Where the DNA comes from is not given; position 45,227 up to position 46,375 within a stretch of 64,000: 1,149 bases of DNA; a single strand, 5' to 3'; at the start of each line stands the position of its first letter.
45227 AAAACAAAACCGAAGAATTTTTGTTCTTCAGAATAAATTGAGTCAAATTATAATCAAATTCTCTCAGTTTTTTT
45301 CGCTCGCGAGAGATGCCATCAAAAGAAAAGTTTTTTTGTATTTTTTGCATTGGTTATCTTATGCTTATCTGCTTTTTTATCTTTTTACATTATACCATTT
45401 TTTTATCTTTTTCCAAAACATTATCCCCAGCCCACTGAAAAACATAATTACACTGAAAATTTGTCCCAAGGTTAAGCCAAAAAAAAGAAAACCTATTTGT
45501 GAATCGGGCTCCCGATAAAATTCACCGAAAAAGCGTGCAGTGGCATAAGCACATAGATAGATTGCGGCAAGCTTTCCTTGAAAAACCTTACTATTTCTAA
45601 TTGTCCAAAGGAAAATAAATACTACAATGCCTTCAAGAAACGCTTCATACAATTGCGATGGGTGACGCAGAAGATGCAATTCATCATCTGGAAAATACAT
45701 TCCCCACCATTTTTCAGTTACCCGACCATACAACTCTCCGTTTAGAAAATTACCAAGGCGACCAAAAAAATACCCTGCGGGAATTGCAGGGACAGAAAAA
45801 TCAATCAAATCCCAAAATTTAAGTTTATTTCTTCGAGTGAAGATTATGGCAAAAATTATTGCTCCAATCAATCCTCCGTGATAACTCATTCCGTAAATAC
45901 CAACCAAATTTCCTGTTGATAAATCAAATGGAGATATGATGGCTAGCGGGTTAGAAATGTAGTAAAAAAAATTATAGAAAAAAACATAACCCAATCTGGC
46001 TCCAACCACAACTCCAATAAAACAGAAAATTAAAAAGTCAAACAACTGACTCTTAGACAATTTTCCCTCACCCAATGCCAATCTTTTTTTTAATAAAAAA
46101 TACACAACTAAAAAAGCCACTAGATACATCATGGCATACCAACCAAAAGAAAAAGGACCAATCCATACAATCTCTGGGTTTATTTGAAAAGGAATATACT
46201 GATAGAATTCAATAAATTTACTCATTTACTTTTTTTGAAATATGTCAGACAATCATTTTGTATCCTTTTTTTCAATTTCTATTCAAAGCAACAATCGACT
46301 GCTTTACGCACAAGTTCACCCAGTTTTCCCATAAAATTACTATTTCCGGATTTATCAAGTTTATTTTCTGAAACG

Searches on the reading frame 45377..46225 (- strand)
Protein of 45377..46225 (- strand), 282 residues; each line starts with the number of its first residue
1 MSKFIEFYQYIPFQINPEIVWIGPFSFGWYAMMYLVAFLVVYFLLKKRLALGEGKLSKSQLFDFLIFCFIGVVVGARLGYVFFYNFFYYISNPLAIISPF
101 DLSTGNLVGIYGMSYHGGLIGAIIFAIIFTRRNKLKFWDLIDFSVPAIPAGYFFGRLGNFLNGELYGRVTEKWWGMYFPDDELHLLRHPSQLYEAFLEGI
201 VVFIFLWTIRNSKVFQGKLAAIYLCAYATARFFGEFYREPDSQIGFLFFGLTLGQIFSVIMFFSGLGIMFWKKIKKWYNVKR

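Call 48: search_protein_families(library=pfam, proteins=[window:45377-46225:-], max_evalue=0.001)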
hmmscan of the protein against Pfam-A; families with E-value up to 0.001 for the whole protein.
window:45377-46225:- (282 aa): 1 family
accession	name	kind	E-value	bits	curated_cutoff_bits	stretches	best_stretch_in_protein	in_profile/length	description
PF01790.23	LGT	-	1.4e-65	221.4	24.9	1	18-271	2-240/240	Prolipoprotein diacylglyceryl transferase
